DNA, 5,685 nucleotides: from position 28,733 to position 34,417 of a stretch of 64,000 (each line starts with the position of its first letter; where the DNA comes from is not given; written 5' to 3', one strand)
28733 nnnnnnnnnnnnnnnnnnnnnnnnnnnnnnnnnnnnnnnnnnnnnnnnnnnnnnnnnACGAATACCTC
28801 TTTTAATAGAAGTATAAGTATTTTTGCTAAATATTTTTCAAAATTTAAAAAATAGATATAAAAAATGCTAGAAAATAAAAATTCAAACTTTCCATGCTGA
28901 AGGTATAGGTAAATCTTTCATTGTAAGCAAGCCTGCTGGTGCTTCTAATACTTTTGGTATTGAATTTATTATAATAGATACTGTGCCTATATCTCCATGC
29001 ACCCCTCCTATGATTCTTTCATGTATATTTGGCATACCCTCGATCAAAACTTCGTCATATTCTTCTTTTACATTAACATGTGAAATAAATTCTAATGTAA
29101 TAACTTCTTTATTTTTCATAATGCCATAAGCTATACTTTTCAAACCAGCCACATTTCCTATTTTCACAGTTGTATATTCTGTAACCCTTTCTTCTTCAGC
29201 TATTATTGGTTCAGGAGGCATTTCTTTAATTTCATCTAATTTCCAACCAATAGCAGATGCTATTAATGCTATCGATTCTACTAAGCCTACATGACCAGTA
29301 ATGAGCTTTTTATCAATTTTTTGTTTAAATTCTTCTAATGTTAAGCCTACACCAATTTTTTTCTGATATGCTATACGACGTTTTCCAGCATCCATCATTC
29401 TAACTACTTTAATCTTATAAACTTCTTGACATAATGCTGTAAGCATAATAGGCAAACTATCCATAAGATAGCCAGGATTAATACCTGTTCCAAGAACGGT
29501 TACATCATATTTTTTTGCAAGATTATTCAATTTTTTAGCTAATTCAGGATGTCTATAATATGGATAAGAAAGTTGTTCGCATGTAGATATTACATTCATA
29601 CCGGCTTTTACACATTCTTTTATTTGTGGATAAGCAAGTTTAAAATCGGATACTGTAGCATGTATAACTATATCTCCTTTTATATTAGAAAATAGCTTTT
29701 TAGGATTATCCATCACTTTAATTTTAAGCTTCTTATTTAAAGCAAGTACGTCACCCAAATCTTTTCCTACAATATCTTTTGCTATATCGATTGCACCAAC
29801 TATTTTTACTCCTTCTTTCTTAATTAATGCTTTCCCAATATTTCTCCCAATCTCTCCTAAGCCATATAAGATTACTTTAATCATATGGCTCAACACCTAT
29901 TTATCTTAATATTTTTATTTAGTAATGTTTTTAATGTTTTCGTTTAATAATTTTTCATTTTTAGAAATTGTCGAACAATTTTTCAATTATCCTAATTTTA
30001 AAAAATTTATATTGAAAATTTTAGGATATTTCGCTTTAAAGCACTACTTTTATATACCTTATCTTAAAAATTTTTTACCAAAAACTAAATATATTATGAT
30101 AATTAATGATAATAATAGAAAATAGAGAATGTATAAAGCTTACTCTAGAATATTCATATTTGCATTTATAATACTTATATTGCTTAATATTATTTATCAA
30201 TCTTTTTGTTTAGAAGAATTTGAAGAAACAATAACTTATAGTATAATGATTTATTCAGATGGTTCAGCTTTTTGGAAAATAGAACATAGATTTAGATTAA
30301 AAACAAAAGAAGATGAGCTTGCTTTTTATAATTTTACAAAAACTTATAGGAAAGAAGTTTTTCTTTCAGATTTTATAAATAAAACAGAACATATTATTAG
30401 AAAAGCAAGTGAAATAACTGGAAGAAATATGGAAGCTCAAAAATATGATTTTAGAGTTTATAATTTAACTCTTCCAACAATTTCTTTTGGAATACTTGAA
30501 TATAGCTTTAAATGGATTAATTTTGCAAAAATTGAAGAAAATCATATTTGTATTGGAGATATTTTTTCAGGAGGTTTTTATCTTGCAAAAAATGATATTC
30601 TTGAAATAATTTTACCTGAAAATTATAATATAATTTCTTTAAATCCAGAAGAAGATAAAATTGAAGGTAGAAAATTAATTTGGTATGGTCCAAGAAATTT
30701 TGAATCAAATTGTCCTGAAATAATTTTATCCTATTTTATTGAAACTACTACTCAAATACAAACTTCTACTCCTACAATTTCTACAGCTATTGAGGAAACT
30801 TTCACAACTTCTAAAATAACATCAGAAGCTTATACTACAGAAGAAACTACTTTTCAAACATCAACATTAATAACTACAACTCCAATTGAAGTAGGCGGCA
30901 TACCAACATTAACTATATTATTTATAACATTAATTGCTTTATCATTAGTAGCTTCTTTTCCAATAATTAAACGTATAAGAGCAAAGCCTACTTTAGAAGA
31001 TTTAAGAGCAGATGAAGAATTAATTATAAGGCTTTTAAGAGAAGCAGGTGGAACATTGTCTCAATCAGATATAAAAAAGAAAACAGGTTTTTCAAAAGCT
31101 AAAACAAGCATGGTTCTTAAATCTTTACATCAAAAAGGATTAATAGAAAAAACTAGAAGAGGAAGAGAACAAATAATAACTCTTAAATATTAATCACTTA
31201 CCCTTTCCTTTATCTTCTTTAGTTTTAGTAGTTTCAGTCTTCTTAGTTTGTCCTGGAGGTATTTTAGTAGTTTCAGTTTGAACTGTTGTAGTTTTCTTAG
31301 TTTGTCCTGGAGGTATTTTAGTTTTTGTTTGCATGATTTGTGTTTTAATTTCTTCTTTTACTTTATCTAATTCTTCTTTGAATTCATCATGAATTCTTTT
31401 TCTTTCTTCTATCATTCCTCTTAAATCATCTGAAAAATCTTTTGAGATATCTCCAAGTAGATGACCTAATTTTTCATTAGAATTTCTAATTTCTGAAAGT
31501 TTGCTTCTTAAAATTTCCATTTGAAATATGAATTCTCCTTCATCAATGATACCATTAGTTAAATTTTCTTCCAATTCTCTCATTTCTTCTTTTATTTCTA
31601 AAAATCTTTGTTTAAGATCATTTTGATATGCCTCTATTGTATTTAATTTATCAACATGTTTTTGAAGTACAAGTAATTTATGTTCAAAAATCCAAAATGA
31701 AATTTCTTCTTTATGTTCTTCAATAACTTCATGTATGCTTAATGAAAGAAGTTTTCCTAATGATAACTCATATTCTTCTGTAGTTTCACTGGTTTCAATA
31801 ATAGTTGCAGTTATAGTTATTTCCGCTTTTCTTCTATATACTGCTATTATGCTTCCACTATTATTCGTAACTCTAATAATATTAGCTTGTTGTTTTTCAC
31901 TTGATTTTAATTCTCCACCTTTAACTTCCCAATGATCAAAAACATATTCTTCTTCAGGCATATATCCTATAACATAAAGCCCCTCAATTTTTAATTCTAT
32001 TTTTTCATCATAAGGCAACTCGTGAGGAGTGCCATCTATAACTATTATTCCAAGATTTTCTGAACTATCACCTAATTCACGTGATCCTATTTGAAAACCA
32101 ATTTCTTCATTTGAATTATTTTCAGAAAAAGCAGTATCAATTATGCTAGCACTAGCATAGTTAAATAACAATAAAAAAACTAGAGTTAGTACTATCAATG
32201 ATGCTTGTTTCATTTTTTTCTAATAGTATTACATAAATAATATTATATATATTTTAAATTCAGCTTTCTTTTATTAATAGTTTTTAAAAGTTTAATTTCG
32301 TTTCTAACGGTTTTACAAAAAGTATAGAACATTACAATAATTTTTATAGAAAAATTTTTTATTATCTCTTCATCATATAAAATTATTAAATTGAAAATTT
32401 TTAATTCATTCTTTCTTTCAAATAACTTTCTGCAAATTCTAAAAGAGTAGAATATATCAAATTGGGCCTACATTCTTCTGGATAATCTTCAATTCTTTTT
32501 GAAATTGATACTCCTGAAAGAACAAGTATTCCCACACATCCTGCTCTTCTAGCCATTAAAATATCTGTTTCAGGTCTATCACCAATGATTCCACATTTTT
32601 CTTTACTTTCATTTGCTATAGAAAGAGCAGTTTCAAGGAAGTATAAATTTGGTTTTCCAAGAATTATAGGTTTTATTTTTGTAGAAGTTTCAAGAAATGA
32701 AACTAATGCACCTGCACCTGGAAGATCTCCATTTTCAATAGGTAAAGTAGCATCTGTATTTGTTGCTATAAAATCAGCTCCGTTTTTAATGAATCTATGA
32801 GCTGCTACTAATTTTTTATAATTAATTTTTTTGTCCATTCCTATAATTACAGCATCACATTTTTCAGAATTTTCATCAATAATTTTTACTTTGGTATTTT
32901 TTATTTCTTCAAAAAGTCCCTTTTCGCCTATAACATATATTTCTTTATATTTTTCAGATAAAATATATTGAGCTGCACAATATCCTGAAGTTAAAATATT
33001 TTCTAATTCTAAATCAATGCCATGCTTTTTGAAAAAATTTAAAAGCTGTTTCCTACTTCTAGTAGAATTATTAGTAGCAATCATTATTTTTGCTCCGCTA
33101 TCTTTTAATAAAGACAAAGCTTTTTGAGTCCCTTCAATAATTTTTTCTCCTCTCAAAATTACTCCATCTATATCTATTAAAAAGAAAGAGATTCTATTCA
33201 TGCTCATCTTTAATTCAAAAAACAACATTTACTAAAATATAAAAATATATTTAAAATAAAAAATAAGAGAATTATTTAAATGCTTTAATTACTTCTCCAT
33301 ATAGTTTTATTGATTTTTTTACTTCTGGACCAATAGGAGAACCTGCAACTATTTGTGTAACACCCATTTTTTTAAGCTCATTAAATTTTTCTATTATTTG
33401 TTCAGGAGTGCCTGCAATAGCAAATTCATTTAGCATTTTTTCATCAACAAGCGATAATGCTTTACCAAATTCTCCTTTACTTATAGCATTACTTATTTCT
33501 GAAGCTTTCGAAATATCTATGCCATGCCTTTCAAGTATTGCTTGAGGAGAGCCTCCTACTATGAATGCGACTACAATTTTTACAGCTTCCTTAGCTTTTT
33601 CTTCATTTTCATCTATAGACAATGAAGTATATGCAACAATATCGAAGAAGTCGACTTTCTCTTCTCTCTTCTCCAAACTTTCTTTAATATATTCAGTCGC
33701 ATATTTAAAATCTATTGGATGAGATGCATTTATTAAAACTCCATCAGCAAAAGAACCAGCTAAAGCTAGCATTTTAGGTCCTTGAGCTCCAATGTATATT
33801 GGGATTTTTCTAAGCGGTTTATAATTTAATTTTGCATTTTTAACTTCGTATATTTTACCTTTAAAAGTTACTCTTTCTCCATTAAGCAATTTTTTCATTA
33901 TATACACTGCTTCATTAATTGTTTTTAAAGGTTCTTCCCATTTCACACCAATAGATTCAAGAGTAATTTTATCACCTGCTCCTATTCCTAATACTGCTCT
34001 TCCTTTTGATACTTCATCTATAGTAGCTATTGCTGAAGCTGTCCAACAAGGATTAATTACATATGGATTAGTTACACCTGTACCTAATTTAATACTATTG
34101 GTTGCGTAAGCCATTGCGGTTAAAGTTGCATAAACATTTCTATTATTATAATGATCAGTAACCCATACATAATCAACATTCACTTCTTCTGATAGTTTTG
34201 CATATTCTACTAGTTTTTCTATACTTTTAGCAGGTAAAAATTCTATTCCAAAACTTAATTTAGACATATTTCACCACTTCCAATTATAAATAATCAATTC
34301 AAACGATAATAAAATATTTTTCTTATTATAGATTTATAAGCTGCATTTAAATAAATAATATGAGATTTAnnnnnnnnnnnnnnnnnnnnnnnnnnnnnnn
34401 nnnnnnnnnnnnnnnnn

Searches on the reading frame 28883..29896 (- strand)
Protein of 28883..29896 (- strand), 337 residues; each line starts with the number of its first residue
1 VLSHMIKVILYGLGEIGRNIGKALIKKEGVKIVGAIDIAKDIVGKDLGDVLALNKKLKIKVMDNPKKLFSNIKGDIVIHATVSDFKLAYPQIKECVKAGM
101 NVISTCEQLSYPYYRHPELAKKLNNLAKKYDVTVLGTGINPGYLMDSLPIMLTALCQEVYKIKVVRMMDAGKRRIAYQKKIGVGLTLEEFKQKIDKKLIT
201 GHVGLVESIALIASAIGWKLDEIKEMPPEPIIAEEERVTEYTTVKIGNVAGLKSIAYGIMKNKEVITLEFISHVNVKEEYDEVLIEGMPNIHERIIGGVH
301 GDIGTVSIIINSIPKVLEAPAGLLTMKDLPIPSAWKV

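Call 21: search_protein_families(library=pfam, proteins=[window:28883-29896:-], max_evalue=0.001)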
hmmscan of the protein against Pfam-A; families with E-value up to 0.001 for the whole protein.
window:28883-29896:- (337 aa): 3 families
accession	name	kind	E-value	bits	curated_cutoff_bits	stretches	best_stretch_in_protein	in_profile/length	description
PF19328.4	DAP_DH_C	-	3.3e-48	164.5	23.3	1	143-335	1-196/206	2,4-diaminopentanoate dehydrogenase C-terminal domain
PF01113.26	DapB_N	-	3.6e-09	37.2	25.6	1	6-104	1-96/124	Dihydrodipicolinate reductase, N-terminus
PF01408.29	GFO_IDH_MocA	-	2.6e-05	25.3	24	1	6-134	1-116/120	Oxidoreductase family, NAD-binding Rossmann fold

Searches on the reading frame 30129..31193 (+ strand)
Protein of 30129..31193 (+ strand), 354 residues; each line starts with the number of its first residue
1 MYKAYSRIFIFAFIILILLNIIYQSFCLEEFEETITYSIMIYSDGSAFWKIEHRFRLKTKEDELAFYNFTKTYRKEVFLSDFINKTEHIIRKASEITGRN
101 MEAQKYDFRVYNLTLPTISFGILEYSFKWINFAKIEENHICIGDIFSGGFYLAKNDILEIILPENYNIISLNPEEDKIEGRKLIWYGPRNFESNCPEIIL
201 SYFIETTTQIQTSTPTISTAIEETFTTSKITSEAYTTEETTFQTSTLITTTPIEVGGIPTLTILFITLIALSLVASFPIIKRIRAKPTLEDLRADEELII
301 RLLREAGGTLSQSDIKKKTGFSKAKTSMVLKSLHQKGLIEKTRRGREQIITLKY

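Call 21: search_protein_families(library=pfam, proteins=[window:30129-31193:+], max_evalue=0.001)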
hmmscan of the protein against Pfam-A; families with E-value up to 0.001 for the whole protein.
window:30129-31193:+ (354 aa): 7 families
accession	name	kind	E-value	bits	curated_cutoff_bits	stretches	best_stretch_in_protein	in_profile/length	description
PF24036.1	DUF7345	-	2.5e-22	79.9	27.5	1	39-166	2-132/132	Domain of unknown function (DUF7345)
PF24034.1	DUF7343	-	2.4e-19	69.4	27.6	1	293-352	2-61/62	Domain of unknown function (DUF7343)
PF12802.13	MarR_2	-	2.8e-07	31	27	1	301-343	12-54/61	MarR family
PF16238.11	DUF4897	-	1.3e-06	28.8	28.6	1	44-199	15-155/157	Domain of unknown function (DUF4897)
PF09339.16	HTH_IclR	-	8.2e-06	25.9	22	1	299-341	8-50/52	IclR helix-turn-helix domain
PF01047.28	MarR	-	3.3e-05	24.1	24.6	1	298-343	7-51/59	MarR family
PF01978.25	TrmB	-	0.00043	20.5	25.6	1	308-344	21-57/68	Sugar-specific transcriptional regulator TrmB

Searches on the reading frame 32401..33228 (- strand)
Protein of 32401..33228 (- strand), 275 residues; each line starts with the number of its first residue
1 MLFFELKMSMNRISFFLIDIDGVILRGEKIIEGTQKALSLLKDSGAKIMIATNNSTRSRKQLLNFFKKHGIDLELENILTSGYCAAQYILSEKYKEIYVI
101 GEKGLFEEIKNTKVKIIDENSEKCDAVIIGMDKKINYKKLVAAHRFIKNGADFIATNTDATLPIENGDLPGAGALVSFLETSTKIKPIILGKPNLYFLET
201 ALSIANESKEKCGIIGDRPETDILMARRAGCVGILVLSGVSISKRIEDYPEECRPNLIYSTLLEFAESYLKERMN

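Call 21: search_protein_families(library=pfam, proteins=[window:32401-33228:-], max_evalue=0.001)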
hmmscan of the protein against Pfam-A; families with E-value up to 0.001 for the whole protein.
window:32401-33228:- (275 aa): 6 families
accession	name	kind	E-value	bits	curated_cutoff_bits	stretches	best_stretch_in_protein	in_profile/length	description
PF13344.12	Hydrolase_6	-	4.4e-25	88.1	27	1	16-113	1-99/101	Haloacid dehalogenase-like hydrolase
PF13242.12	Hydrolase_like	-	1.9e-16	60.1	22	1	190-264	2-74/75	HAD-hyrolase-like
PF00702.32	Hydrolase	-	1.1e-13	52.4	26.4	1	16-230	4-191/191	haloacid dehalogenase-like hydrolase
PF13419.12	HAD_2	-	1.7e-07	32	23.8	0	189-234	132-176/178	Haloacid dehalogenase-like hydrolase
PF09419.16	PGP_phosphatase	-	1.4e-05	25.2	20.4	1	208-240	135-167/168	Mitochondrial PGP phosphatase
PF08282.18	Hydrolase_3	-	0.00043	20.5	20.9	1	17-139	2-111/255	haloacid dehalogenase-like hydrolase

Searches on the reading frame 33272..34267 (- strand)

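Call 21: search_protein_families(library=pfam, proteins=[window:33272-34267:-], max_evalue=0.001)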
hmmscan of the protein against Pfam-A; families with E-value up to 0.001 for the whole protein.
window:33272-34267:- (331 aa): 2 families
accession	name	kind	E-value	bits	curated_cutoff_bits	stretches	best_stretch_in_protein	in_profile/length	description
PF00296.26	Bac_luciferase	-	1.9e-67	228.3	27.9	1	15-305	21-314/314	Luciferase-like monooxygenase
PF02186.21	TFIIE_beta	-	0.00087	19.9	28.1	0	189-230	7-44/66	TFIIE beta subunit core domain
